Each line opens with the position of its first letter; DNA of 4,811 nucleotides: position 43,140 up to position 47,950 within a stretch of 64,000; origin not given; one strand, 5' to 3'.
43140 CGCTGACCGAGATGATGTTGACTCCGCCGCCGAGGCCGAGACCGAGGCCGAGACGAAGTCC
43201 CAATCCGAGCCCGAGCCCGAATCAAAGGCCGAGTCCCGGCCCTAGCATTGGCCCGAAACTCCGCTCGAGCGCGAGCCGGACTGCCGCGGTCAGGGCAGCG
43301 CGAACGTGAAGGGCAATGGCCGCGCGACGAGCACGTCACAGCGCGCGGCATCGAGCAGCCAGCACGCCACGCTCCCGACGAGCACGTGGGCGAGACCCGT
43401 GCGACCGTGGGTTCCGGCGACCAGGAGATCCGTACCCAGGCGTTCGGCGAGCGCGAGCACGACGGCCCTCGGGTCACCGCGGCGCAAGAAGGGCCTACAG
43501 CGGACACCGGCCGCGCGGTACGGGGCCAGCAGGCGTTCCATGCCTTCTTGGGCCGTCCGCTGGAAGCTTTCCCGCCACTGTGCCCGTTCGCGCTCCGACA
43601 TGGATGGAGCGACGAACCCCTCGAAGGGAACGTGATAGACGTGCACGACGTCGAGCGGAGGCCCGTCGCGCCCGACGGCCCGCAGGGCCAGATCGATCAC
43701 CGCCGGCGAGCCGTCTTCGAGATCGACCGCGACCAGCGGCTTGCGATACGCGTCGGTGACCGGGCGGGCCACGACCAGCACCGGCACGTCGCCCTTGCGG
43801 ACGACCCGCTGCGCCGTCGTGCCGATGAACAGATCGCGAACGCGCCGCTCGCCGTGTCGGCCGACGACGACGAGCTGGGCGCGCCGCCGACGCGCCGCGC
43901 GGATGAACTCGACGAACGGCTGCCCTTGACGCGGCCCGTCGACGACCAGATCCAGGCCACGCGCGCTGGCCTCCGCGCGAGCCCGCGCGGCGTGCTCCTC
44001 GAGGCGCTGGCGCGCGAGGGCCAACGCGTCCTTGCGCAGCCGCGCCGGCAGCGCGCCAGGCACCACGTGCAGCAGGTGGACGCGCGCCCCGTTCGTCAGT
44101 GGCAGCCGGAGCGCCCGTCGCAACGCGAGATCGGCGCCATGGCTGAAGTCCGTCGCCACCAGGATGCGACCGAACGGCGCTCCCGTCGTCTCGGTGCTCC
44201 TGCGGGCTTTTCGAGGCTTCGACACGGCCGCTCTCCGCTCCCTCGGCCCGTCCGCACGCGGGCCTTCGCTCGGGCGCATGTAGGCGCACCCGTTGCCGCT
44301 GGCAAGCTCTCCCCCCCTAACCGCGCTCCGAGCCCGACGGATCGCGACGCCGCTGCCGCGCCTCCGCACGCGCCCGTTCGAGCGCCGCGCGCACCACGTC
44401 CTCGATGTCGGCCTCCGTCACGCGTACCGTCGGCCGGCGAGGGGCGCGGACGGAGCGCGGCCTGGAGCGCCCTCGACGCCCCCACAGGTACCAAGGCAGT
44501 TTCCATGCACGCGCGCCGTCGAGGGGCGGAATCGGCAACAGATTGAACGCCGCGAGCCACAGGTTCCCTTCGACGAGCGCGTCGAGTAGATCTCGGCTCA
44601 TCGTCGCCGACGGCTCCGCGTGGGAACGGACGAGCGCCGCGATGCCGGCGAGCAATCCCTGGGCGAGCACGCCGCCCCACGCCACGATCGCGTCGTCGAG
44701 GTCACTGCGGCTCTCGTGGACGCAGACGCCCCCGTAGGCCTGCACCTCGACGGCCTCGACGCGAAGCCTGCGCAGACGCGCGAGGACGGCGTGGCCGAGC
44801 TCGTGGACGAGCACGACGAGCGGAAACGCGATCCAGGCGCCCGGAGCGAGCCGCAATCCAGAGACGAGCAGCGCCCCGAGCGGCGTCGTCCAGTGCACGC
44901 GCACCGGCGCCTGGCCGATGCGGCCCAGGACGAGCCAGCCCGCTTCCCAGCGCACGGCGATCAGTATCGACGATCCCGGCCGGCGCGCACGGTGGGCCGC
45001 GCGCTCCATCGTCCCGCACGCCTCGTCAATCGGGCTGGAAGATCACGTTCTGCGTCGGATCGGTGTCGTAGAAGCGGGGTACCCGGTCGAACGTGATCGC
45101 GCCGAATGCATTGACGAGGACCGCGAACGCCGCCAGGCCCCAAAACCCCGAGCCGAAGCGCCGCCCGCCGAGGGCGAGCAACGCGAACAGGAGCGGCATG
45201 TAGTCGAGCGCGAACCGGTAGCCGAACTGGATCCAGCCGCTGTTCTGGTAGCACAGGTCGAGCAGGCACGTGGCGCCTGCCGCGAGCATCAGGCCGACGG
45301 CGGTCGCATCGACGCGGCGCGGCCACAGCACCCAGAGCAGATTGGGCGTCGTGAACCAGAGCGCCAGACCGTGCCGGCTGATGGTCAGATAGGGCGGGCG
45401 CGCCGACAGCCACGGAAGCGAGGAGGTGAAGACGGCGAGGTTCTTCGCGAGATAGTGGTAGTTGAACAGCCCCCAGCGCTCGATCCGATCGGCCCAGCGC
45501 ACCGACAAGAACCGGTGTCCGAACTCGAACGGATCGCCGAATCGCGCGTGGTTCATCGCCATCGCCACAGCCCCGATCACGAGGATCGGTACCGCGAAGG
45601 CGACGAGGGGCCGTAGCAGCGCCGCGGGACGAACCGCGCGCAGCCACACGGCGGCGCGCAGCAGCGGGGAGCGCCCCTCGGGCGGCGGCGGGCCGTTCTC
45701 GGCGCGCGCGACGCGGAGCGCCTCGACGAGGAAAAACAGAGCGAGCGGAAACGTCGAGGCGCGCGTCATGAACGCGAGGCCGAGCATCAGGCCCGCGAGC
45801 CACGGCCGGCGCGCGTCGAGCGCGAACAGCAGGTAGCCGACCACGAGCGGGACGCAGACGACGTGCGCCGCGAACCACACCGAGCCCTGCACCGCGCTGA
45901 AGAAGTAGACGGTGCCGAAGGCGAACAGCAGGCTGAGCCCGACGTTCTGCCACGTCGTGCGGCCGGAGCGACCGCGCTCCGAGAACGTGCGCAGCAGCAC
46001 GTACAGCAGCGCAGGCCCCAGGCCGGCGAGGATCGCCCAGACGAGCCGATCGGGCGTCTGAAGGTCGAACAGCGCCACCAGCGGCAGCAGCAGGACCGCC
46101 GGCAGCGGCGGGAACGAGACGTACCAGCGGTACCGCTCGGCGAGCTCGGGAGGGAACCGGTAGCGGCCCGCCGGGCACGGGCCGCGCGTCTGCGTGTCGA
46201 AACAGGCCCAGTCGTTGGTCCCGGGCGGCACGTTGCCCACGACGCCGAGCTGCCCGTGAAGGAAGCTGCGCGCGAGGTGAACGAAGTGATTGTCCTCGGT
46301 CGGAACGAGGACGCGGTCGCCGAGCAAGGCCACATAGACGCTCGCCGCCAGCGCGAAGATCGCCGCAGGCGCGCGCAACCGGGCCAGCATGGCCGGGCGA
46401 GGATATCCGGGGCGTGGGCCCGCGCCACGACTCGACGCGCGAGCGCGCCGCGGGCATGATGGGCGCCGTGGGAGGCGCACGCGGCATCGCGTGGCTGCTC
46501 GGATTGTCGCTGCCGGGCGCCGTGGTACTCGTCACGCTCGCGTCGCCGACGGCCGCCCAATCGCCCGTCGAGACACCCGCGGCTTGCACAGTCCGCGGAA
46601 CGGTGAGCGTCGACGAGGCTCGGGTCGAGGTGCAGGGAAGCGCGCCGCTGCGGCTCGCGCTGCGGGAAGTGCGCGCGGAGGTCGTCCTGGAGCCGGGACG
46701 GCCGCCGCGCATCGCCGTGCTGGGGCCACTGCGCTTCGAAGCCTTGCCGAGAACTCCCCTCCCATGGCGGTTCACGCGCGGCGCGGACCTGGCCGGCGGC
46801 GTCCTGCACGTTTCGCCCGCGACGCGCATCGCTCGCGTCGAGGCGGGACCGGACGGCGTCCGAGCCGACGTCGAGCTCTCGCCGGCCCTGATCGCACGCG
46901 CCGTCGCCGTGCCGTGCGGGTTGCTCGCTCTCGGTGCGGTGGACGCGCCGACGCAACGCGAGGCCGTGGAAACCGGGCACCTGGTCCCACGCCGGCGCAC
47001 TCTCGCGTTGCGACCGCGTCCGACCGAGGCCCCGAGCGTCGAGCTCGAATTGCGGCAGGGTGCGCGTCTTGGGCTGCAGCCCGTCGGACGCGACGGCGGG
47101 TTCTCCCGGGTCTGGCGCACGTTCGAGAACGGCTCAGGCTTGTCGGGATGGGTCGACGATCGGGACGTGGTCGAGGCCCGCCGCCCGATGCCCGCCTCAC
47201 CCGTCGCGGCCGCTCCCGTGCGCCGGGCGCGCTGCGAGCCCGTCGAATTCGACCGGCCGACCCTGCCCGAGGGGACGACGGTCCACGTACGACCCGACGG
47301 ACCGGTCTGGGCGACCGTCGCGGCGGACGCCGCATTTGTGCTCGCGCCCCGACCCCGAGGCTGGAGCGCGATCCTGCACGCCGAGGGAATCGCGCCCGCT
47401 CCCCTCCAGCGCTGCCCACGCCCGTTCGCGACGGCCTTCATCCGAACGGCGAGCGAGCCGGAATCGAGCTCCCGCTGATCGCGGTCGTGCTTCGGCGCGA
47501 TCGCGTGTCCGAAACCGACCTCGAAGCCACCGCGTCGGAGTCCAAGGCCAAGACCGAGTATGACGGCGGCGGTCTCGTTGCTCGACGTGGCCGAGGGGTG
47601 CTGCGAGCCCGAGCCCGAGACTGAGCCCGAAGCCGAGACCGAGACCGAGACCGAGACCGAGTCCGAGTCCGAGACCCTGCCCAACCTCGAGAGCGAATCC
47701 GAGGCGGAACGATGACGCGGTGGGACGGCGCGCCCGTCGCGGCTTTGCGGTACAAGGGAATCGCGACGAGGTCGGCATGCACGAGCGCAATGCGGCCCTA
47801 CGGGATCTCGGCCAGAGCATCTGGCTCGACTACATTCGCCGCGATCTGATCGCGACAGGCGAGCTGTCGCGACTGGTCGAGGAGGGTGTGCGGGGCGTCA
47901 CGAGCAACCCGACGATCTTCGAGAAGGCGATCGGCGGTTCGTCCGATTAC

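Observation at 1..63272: Twelve copies of a period-6 (NCS-GAG)n array fill almost every long intergenic gap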

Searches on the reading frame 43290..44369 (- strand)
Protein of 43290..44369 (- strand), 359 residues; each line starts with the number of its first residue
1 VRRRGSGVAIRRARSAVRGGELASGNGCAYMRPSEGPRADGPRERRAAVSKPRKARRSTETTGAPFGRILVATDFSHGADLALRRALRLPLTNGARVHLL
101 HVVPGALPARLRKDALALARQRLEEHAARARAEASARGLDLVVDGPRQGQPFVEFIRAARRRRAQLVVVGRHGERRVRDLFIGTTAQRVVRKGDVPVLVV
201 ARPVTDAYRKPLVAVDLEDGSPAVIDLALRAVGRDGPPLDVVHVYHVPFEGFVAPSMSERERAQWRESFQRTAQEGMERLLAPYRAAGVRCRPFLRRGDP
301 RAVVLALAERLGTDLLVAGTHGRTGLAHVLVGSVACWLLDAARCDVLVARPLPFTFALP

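Call 36: search_protein_families(library=pfam, proteins=[window:43290-44369:-], max_evalue=0.001)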
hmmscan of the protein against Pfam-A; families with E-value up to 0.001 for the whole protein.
window:43290-44369:- (359 aa): 1 family
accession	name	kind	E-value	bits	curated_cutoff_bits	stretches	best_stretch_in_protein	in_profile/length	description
PF00582.32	Usp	-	1e-48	165.9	24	2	66-200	2-140/141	Universal stress protein family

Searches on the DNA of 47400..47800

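Call 76: search_rna_families(source=window, start=47400, end=47800, threshold=evalue, max_evalue=1)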
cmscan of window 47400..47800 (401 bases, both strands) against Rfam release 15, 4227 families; matches with E-value up to 1: 0.
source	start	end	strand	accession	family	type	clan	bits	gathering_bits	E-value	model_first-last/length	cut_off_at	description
